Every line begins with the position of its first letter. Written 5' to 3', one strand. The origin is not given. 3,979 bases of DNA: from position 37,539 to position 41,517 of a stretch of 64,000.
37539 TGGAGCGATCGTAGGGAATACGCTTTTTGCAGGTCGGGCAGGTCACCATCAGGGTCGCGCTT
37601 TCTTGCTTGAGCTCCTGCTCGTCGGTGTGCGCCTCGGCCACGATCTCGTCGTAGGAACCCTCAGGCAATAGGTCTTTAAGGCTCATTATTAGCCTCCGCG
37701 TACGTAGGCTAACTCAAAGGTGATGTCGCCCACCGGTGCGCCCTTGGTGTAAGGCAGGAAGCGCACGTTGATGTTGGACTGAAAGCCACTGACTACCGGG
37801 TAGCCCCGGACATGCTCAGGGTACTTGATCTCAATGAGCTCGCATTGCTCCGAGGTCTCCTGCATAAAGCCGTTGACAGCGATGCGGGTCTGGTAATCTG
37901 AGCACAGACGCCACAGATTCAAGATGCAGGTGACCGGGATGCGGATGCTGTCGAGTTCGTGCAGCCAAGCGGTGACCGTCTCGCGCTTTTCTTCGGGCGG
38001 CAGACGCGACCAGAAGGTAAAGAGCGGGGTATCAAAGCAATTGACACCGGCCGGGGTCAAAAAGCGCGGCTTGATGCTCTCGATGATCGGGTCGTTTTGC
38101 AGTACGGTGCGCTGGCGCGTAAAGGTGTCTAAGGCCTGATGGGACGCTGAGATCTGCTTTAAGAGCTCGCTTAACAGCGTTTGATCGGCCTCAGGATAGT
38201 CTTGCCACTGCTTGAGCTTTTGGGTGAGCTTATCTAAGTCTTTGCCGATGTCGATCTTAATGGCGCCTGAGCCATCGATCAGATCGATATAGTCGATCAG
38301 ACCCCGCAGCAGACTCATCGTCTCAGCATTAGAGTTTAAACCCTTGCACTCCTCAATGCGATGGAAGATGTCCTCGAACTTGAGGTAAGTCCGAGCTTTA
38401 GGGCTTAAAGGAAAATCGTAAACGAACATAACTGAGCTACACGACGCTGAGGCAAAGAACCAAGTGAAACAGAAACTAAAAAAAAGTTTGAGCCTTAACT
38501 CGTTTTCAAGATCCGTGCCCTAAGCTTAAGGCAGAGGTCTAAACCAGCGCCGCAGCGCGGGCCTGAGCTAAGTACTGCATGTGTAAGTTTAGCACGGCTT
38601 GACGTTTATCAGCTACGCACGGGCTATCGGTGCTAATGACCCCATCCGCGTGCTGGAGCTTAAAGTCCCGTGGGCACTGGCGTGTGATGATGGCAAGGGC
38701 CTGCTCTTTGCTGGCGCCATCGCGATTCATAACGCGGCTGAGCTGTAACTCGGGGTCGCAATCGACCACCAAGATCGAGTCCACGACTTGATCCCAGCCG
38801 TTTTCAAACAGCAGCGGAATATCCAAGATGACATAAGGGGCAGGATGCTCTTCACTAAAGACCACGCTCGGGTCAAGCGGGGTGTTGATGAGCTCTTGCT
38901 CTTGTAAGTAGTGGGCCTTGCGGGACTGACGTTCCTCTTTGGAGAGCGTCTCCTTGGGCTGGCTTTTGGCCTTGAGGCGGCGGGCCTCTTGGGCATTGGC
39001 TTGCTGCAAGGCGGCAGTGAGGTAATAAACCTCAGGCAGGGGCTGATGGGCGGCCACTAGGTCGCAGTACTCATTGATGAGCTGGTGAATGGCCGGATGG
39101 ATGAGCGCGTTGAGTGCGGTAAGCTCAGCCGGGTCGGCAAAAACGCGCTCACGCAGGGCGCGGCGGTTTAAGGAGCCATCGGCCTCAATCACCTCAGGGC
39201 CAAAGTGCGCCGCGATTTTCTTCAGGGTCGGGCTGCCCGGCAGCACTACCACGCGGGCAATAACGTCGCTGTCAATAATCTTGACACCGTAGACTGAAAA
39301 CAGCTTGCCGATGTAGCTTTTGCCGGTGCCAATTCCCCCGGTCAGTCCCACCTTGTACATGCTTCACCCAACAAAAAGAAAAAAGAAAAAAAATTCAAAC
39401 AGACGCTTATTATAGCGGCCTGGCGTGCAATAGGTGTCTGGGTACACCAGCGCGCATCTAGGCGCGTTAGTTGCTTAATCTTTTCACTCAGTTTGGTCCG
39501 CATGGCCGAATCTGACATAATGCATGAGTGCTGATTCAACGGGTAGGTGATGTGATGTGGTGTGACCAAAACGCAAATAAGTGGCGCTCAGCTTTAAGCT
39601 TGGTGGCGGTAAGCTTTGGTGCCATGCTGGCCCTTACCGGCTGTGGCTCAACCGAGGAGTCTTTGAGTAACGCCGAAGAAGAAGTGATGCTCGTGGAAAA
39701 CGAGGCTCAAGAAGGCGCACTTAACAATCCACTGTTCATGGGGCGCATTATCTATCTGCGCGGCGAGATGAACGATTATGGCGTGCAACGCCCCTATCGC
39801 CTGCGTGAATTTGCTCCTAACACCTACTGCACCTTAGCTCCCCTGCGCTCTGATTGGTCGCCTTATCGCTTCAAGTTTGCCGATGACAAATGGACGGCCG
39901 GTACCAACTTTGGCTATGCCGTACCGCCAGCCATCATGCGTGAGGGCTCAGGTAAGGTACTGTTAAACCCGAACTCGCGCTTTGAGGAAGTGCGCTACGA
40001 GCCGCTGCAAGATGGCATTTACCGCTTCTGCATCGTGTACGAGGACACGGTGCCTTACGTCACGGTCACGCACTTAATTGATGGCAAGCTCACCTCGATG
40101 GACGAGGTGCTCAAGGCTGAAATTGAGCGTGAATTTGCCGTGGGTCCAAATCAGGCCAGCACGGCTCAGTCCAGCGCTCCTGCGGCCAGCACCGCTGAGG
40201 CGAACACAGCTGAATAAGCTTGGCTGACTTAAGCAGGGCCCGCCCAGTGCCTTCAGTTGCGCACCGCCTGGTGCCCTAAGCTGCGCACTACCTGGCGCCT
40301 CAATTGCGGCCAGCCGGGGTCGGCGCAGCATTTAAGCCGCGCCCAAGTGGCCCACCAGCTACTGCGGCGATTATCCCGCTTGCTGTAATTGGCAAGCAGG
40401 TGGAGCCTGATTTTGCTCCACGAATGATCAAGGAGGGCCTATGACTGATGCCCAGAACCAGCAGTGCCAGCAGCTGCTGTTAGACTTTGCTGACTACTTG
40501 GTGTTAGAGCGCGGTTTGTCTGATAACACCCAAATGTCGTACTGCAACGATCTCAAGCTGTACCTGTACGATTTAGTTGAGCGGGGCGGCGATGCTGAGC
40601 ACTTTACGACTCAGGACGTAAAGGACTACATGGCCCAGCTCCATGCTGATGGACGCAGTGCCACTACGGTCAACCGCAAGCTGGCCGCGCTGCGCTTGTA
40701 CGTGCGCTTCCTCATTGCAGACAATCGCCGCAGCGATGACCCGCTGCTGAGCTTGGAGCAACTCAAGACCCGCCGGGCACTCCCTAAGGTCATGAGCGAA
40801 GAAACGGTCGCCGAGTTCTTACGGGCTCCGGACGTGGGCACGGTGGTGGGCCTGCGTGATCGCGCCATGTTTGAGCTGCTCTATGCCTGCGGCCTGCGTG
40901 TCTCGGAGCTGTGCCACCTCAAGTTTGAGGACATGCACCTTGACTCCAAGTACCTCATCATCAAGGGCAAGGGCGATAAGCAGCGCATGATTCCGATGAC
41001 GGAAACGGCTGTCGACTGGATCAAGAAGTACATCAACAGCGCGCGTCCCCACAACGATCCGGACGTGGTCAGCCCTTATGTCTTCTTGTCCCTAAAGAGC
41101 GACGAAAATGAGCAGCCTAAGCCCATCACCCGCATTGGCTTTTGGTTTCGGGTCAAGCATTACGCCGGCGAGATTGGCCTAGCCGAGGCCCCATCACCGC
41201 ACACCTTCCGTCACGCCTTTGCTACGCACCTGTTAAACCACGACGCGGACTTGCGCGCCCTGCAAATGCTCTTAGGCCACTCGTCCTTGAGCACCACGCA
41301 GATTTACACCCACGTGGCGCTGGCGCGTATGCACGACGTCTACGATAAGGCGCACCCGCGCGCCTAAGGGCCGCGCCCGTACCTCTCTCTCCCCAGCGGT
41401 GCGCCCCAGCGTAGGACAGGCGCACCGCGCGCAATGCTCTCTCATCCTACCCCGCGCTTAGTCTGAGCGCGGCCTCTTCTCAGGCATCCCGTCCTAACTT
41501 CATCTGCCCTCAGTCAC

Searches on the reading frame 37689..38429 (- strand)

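Call 34: search_protein_families(library=pfam, proteins=[window:37689-38429:-], max_evalue=0.00001)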
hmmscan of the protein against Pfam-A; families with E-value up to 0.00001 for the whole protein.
window:37689-38429:- (246 aa): 1 family
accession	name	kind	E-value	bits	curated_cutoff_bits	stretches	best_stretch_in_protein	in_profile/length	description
PF07072.16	ZapD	-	1.7e-42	146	27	1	16-223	1-210/210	Cell division protein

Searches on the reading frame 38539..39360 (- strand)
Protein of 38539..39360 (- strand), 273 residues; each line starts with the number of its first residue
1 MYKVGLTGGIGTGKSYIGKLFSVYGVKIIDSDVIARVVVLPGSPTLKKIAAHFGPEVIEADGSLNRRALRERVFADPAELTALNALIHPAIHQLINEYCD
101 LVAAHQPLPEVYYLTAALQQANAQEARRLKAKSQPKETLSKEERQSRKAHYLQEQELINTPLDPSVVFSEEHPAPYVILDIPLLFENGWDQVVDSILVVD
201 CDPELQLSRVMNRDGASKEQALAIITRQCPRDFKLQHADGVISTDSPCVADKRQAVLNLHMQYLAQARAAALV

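Call 34: search_protein_families(library=pfam, proteins=[window:38539-39360:-], max_evalue=0.00001)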
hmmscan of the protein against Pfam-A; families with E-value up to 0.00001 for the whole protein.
window:38539-39360:- (273 aa): 1 family
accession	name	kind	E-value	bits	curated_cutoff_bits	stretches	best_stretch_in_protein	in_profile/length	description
PF01121.26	CoaE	-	1.1e-57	195.1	27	2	4-104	3-103/180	Dephospho-CoA kinase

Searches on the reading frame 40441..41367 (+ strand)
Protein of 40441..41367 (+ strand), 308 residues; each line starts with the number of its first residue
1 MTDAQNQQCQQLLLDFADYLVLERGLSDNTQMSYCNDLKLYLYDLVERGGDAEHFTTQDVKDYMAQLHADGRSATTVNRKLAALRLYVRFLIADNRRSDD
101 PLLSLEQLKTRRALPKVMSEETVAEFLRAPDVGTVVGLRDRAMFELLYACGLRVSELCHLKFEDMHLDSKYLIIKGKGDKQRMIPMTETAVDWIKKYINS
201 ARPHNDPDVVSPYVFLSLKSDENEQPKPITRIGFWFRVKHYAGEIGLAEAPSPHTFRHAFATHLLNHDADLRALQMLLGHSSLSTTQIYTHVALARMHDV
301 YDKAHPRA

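Call 3: search_protein_families(library=pfam, proteins=[window:40441-41367:+], max_evalue=0.1)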
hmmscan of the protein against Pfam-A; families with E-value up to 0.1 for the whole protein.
window:40441-41367:+ (308 aa): 5 families
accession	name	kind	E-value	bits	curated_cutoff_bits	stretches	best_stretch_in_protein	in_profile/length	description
PF00589.27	Phage_integrase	-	4.2e-46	157.3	27.1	1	117-293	2-169/172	Phage integrase family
PF02899.23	Phage_int_SAM_1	-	7.2e-18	65.1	22.3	1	15-93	3-81/83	Phage integrase, N-terminal SAM-like domain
PF13495.12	Phage_int_SAM_4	-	2.6e-07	31.4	27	1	12-89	1-76/85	Phage integrase, N-terminal SAM-like domain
PF13102.12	Phage_int_SAM_5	-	0.0021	18.8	22.3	0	11-42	49-79/98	Phage integrase SAM-like domain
PF24624.1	Int_N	-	0.016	16.4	27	1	52-109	42-100/100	Phage integrase, N-terminal domain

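Call 4: search_protein_families(library=ncbifam, proteins=[window:40441-41367:+], max_evalue=0.1)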
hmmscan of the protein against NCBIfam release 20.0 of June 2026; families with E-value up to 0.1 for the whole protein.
window:40441-41367:+ (308 aa): 13 families
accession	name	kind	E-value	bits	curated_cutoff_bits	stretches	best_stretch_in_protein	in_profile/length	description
NF001399.0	PRK00283.1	subfamily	3.9e-98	328.4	279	1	7-308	3-299/300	tyrosine recombinase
TIGR02225.1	recomb_XerD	equivalog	5.2e-97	324.7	329.6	1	15-308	2-290/290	site-specific tyrosine recombinase XerD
TIGR02224.1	recomb_XerC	equivalog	6.8e-86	288.3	335.15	1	15-308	2-293/295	tyrosine recombinase XerC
NF040815.2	recomb_XerA_Arch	equivalog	3.2e-56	190.8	220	1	15-301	2-263/263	site-specific tyrosine recombinase/integron integrase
NF002331.0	PRK01287.1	subfamily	1.3e-52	179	371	1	6-306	23-326/365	site-specific tyrosine recombinase XerC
TIGR02249.1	integrase_gron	subfamily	8.7e-37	127.1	265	2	22-209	10-188/315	integron integrase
NF003462.0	PRK05084.1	equivalog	4.1e-29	101.4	267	1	139-303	196-355/360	tyrosine recombinase XerS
NF011946.0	PRK15417.1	equivalog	1.9e-20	73.3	435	2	240-294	263-317/337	integron integrase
NF007370.0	PRK09870.1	subfamily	2.4e-16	60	221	1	117-307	12-194/200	tyrosine-type DNA invertase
NF040693.1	recomb_GmtY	equivalog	5e-11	42.5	340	2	195-295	337-435/441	gamma-mobile-trio recombinase GmtY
NF007371.0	PRK09871.1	subfamily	4.8e-10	39.3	222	1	123-304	12-186/198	tyrosine-type DNA invertase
NF002685.0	PRK02436.1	equivalog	8.9e-09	35.5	178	1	21-286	9-240/245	site-specific tyrosine recombinase XerD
NF041502.1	integrase_1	equivalog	0.031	13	350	0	253-292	321-360/484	site-specific integrase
